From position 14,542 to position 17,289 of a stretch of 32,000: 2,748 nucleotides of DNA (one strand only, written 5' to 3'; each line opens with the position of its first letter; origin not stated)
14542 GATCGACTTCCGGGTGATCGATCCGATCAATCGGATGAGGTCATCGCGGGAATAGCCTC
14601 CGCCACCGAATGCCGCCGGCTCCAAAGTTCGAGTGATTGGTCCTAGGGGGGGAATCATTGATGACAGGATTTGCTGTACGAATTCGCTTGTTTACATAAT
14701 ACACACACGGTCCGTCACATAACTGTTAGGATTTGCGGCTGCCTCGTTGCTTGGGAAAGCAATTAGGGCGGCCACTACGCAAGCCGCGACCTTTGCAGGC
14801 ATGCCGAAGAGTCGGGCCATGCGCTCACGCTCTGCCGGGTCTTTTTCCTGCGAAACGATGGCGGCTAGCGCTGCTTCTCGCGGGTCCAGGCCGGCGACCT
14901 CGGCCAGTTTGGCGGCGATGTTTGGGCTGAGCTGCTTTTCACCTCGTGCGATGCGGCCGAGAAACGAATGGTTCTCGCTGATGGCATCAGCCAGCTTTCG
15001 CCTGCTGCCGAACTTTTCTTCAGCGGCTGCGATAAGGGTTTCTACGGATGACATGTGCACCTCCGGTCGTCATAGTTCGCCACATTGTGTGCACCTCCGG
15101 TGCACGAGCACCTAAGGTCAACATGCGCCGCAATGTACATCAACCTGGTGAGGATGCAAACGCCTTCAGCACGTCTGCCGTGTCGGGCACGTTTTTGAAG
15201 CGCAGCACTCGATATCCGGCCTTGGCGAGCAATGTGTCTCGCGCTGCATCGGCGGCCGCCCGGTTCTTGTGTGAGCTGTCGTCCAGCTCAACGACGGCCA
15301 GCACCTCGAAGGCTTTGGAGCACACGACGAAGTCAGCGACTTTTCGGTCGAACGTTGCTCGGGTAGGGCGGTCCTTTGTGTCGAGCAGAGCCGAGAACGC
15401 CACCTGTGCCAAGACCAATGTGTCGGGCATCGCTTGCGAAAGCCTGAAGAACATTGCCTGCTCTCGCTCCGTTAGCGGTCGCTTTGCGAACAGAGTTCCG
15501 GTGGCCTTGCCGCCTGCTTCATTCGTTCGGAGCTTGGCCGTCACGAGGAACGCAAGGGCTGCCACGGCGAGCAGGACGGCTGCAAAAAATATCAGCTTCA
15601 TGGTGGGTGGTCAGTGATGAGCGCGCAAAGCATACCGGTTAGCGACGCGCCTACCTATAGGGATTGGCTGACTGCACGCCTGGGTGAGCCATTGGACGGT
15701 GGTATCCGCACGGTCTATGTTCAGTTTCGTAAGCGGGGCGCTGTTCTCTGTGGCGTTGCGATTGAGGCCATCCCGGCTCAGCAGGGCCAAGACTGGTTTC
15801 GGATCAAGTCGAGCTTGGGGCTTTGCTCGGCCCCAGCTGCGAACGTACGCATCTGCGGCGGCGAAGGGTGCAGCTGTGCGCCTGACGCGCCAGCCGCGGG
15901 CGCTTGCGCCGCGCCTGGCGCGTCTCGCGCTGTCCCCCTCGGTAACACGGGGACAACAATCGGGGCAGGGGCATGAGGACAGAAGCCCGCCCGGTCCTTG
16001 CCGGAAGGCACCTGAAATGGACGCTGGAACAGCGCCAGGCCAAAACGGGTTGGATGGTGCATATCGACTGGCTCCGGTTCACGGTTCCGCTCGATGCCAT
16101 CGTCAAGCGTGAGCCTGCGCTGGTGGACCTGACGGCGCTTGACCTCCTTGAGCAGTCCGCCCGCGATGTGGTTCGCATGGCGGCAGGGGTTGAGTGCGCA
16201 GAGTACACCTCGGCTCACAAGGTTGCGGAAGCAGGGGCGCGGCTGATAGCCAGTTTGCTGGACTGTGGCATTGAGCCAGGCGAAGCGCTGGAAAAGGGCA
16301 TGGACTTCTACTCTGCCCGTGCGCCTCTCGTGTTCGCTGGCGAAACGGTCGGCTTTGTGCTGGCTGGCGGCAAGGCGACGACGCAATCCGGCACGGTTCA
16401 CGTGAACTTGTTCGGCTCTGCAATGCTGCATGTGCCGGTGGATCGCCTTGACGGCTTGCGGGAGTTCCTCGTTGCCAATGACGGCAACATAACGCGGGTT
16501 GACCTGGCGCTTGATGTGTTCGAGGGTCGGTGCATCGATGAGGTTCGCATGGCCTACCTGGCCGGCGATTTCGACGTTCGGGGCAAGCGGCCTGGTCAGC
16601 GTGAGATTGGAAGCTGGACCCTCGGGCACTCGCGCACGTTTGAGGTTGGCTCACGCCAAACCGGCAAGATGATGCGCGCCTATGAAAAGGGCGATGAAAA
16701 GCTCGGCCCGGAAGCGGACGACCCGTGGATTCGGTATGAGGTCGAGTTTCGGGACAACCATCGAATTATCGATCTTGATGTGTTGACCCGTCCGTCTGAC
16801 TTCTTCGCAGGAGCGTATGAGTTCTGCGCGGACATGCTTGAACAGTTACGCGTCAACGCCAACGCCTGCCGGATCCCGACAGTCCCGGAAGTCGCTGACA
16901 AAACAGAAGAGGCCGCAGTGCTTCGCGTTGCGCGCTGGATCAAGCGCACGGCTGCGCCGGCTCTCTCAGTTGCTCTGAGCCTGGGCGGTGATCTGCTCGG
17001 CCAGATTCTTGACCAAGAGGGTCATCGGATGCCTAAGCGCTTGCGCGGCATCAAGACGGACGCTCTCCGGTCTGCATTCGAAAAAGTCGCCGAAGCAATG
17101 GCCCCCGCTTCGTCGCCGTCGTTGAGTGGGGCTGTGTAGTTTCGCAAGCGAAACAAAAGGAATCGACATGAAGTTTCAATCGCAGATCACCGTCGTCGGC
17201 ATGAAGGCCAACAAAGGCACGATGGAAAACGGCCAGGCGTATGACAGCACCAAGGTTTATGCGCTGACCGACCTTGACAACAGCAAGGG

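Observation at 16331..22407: Orphan ParB/KorB-like gene plus six dispersed parS-like palindromes confined to a filamentous prophage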

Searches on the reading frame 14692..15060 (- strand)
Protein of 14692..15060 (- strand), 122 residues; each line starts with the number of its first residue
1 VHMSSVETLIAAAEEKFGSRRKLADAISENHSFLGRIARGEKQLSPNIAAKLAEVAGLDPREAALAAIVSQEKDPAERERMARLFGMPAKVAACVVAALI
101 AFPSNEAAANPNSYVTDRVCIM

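Call 6: search_protein_families(library=pfam, proteins=[window:14692-15060:-], max_evalue=0.01)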
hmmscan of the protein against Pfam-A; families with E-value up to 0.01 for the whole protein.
window:14692-15060:- (122 aa): 2 families
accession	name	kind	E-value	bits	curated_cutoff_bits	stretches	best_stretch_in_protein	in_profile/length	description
PF01381.28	HTH_3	-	0.00027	21.3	23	1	19-62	11-54/55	Helix-turn-helix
PF13560.12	HTH_31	-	0.0017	19.1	27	1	19-64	16-62/64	Helix-turn-helix domain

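Call 29: search_protein_families(library=ncbifam, proteins=[window:14692-15060:-], max_evalue=0.01)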
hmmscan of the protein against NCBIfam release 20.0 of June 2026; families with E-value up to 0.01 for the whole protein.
window:14692-15060:- (122 aa): 2 families
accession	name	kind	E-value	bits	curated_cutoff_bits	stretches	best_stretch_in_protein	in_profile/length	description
TIGR02147.1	Fsuc_second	paralog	0.0015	18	50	1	19-64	29-75/272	TIGR02147 family protein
TIGR02607.1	antidote_HigA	equivalog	0.0067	16.2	47.7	0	20-60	23-63/81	HigA family addiction module antitoxin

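Call 100: search_protein_families(library=padloc, proteins=[window:14692-15060:-], max_evalue=0.001)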
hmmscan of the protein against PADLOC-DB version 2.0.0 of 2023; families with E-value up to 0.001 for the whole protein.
window:14692-15060:- (122 aa): 0 families

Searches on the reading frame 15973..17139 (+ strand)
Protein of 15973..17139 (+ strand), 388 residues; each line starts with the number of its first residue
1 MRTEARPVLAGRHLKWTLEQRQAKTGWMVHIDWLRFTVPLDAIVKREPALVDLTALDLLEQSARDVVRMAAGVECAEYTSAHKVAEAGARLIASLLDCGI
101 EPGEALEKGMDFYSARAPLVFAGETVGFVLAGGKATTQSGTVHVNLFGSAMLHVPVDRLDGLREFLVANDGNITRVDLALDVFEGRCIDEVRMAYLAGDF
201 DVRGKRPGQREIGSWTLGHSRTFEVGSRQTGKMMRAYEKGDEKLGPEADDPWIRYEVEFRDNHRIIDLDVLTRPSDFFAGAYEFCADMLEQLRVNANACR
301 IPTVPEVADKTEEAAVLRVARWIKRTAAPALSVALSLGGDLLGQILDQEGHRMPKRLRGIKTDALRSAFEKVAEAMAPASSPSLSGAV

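Call 6: search_protein_families(library=pfam, proteins=[window:15973-17139:+], max_evalue=0.01)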
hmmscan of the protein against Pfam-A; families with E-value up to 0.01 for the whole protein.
window:15973-17139:+ (388 aa): 1 family
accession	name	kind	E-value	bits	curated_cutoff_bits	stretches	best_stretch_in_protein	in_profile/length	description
PF02486.25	Rep_trans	-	2.6e-20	73.3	29.6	1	171-339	1-190/201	Replication initiation factor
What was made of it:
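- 15973..17139 (+): Replication initiator (Rep_trans, RstA-like) of the inovirus. Pfam Rep_trans 73.3 bits (call 6).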

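Call 29: search_protein_families(library=ncbifam, proteins=[window:15973-17139:+], max_evalue=0.01)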
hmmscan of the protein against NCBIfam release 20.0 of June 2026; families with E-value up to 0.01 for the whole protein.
window:15973-17139:+ (388 aa): 0 families

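Call 30: find_related_loci(query=A1, collection=viral_contigs, flank=10000)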
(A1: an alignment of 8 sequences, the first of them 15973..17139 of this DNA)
Query A1 (388 aa) in viral_contigs; peptide patterns used: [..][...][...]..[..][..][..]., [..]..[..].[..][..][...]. (x = any residue, [..] = any of these).
299 stretches matched a pattern; 281 encode a relative of the query (tblastn E <= 1e-3); the best 80 are kept; 79 distinct loci.
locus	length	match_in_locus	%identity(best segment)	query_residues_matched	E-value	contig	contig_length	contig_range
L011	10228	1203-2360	59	1-387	1e-146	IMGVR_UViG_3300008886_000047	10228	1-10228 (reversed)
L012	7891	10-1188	57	3-388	2e-141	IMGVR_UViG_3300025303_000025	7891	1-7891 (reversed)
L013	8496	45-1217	54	5-388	5e-123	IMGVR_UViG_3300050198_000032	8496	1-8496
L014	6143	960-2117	50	2-386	1e-117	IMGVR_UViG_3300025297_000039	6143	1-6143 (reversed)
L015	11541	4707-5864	50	2-386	1e-117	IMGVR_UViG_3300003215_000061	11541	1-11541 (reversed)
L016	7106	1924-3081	49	2-386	6e-116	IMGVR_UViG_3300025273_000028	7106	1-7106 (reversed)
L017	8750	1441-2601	49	2-387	4e-115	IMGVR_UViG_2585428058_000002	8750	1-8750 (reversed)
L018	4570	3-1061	50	36-387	3e-108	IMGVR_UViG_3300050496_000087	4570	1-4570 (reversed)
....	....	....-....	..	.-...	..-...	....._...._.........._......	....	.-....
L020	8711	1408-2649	45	5-387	6e-104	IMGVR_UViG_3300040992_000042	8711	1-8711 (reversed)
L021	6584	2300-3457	46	2-388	3e-100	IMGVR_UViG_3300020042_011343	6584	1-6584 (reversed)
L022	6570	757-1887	47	5-382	2e-94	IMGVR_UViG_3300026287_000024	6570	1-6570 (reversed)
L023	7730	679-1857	33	8-388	2e-54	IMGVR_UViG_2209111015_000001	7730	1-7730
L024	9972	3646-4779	34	8-380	3e-54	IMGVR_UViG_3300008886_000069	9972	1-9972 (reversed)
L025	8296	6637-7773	32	8-374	8e-54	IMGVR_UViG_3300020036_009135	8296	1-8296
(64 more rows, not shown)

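Call 37: search_dna_similar(query=window:15973-17139:+, collection=phages, mode=protein, max_rows=20, max_evalue=1e-8)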
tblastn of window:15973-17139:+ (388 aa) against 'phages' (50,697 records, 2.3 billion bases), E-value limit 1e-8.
Records with a match: 69; places in all: 69; records where one place covers at least 80% of the query: 2.
Best place of each record, by identity: <60% 69.
By first word of the organism name: Ralstonia 35; Inovirus 15; Stenotrophomonas 10; Xanthomonas 3; Dulem 3; Vibrio 2; Inoviridae 1.
By host as written in the record: Ralstonia solanacearum 29; Homo sapiens 15; - 6; Stenotrophomonas maltophilia 3; Stenotrophomonas maltophilia str. Khak84 2; Stenotrophomonas maltophilia Khak84 2; Varecia variegata 2; Vibrio cholerae str. 10E09PW02 2; and 8 more.
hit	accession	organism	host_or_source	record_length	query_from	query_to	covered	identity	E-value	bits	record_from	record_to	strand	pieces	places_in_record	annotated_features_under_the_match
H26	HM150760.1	Stenotrophomonas phage phiSHP2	Stenotrophomonas maltophilia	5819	6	332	84%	30.0%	6e-19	95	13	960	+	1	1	phage replication protein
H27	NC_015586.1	Stenotrophomonas phage phiSHP2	Stenotrophomonas maltophilia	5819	6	332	84%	30.0%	6e-19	95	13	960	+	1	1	phage replication protein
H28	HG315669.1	Stenotrophomonas phage SMA6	Stenotrophomonas maltophilia str. Khak84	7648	103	386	73%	31.7%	1e-12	76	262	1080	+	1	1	rstA: phage replication protein | single-stranded DNA binding protein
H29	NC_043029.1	Stenotrophomonas phage SMA6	Stenotrophomonas maltophilia str. Khak84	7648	103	386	73%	31.7%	1e-12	76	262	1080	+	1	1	rstA: phage replication protein | single-stranded DNA binding protein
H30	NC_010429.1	Stenotrophomonas phage PSH1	-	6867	6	282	71%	28.7%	1e-14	82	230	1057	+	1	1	putative replication initiation factor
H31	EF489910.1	Stenotrophomonas phage PSH1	-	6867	6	282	71%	28.7%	1e-14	82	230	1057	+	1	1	putative replication initiation factor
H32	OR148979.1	Inovirus D_HF3_10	Homo sapiens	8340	30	332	78%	25.9%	3e-19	96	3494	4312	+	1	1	replication initiation factor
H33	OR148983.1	Inovirus D_HF35_23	Homo sapiens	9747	30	332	78%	25.2%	1e-17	91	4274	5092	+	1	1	replication initiation factor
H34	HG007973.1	Stenotrophomonas phage SMA7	Stenotrophomonas maltophilia Khak84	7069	89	332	63%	30.4%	4e-17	89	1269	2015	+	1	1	hypothetical protein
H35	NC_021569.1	Stenotrophomonas phage SMA7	Stenotrophomonas maltophilia Khak84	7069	89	332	63%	30.4%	4e-17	89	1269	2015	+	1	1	hypothetical protein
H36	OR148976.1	Inovirus D_HF34_8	Homo sapiens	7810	108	324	56%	33.0%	2e-15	84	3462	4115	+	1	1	replication initiation factor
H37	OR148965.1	Inovirus D_HF3_19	Homo sapiens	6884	35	291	66%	27.3%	3e-15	83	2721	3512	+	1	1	replication initiation factor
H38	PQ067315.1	Xanthomonas phage fSU1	Xanthomonas campestris pv. campestris ...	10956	112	332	57%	31.3%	7e-16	86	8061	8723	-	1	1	putative replication protein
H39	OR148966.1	Inovirus D_HF1_11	Homo sapiens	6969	35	291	66%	26.9%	7e-15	82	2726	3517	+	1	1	replication initiation factor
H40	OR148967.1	Inovirus D_HF7_9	Homo sapiens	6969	35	291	66%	26.9%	7e-15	82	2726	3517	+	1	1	replication initiation factor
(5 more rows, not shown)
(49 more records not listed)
